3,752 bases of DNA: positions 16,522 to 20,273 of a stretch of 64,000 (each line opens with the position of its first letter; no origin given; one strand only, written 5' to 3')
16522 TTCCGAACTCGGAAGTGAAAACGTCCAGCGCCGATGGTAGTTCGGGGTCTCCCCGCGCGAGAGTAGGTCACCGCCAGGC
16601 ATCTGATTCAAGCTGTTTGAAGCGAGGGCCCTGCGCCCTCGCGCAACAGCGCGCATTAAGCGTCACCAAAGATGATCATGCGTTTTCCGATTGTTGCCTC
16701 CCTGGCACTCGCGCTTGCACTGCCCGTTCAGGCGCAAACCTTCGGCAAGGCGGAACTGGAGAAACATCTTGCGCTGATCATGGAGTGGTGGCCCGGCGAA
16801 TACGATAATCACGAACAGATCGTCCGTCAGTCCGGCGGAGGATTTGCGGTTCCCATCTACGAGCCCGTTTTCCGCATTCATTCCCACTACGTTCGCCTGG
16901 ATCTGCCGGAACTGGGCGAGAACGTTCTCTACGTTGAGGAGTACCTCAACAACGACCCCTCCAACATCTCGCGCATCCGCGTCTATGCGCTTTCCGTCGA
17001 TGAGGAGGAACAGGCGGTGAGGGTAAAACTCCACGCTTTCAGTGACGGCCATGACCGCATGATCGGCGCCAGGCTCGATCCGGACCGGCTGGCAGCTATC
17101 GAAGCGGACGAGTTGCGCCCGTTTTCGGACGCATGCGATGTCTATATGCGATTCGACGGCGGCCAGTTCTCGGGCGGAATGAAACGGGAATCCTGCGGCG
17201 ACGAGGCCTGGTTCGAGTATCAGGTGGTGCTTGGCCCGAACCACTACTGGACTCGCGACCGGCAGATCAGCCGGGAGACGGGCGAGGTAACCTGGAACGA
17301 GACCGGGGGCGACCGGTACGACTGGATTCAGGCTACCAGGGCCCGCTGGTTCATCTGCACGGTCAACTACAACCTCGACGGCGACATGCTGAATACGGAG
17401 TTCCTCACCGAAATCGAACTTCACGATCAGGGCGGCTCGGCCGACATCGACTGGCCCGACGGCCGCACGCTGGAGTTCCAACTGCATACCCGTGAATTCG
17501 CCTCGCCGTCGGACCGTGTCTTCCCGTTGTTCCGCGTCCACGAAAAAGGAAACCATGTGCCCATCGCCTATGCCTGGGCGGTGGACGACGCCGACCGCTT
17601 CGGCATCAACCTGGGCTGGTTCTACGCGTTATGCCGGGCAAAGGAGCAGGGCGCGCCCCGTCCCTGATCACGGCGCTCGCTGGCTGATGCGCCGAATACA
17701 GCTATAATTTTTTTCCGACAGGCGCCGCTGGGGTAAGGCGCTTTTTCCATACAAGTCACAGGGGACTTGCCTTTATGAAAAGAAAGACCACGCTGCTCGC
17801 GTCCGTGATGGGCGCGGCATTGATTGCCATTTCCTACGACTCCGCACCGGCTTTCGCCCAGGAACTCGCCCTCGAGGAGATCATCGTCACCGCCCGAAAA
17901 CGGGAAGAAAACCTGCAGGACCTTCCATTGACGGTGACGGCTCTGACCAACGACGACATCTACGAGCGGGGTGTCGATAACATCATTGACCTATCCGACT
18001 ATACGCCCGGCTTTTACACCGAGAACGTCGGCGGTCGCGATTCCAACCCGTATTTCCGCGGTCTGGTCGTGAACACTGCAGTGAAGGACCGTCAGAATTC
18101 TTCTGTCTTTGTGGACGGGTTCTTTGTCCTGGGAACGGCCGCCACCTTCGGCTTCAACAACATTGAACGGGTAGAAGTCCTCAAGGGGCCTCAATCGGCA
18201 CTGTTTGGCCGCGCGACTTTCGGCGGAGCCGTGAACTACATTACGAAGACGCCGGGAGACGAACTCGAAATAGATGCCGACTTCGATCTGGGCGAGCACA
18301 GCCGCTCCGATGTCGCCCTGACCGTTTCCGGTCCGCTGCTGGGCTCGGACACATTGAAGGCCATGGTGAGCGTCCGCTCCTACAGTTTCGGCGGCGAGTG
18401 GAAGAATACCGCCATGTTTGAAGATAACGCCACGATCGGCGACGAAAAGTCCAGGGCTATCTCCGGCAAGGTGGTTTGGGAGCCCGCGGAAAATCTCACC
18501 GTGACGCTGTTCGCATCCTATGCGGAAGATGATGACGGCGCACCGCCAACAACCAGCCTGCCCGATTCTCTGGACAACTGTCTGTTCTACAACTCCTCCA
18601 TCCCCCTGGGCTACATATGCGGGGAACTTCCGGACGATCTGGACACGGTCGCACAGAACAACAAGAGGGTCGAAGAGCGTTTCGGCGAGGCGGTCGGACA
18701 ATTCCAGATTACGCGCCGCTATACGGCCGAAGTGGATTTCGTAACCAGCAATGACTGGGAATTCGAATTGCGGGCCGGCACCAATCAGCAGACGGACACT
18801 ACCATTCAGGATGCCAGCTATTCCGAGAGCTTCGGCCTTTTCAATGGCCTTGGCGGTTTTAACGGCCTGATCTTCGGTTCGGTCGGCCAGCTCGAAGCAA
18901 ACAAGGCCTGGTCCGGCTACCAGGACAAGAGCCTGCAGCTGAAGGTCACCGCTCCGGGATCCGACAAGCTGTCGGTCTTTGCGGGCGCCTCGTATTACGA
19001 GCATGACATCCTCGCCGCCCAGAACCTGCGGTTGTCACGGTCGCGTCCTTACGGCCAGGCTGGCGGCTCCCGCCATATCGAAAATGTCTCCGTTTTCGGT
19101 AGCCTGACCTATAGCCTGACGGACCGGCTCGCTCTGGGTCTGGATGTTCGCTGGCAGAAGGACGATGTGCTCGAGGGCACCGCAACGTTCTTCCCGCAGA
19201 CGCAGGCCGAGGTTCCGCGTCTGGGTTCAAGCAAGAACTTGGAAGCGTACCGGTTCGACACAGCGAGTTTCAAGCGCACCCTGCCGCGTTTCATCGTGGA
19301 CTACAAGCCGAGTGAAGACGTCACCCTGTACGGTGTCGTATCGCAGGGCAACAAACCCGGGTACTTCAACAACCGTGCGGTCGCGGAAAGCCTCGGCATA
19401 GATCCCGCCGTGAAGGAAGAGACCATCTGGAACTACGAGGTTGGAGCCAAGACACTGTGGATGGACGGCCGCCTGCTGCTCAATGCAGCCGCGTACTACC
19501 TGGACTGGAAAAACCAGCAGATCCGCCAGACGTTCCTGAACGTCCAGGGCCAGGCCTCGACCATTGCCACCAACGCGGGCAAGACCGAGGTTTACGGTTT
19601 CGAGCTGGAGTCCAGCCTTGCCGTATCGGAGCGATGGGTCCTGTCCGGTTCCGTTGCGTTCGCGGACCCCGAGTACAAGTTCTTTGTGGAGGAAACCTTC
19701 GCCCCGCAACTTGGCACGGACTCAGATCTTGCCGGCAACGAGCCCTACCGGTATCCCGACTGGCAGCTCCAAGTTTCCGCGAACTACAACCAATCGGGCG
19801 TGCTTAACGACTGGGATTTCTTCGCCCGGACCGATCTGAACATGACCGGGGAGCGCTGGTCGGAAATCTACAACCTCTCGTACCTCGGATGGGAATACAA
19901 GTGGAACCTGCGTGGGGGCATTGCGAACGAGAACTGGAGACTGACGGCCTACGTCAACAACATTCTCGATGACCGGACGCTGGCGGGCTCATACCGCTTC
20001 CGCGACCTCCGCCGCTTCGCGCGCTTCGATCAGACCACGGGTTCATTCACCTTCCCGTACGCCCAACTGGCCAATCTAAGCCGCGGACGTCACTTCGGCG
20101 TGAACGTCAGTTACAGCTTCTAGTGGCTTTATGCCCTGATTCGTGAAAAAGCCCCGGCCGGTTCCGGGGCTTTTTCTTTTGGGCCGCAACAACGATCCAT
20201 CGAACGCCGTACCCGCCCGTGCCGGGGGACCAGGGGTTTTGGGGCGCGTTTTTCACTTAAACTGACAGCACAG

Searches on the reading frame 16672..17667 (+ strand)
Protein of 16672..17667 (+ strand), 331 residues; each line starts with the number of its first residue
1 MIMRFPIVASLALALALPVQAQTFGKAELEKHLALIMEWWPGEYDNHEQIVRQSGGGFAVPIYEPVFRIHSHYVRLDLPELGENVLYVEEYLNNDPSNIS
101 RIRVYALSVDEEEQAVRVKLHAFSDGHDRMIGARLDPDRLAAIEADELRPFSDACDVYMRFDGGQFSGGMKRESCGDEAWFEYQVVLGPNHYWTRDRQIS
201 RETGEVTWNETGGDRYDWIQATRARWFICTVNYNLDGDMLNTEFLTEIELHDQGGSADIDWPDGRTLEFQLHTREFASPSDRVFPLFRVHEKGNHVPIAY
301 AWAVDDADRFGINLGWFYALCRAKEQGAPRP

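Call 4: search_protein_families(library=pfam, proteins=[window:16672-17667:+], max_evalue=0.01)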
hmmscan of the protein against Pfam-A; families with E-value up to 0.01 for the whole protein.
window:16672-17667:+ (331 aa): 1 family
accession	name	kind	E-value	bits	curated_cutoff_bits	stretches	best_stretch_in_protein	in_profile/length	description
PF06206.17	CpeT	-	1.1e-18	68.2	21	1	37-213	3-175/181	CpeT/CpcT family (DUF1001)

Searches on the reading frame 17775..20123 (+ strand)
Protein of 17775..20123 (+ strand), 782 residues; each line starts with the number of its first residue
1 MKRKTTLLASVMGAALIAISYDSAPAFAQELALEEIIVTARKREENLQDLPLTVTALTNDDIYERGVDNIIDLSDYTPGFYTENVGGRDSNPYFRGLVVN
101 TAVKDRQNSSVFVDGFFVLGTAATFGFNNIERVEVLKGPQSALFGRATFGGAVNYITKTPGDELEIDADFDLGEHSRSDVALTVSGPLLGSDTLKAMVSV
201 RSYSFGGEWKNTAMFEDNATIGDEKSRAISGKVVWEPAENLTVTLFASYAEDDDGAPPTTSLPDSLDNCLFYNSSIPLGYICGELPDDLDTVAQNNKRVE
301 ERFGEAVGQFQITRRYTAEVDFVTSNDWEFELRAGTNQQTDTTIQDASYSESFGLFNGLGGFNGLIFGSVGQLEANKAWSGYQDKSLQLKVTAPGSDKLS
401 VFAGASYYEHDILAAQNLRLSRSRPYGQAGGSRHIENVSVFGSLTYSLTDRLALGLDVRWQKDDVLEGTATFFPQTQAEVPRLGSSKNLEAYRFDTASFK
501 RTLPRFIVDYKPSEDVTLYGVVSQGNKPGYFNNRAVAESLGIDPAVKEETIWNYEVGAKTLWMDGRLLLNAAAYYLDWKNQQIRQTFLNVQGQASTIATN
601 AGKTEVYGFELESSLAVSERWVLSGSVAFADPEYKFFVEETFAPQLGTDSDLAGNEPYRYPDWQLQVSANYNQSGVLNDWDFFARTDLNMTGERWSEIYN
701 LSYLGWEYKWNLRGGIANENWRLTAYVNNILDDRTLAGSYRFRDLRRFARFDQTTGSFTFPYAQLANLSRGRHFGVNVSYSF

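Call 4: search_protein_families(library=pfam, proteins=[window:17775-20123:+], max_evalue=0.01)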
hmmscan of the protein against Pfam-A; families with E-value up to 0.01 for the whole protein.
window:17775-20123:+ (782 aa): 3 families
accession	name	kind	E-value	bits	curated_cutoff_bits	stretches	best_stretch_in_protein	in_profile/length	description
PF00593.30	TonB_dep_Rec_b-barrel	-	1e-34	121.6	27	1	313-730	60-436/436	TonB dependent receptor-like, beta-barrel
PF07715.20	Plug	-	1.3e-17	64.7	23.9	1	47-152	2-107/107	TonB-dependent Receptor Plug Domain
PF14905.12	OMP_b-brl_3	-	7.6e-07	29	27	1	544-743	211-386/408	Outer membrane protein beta-barrel family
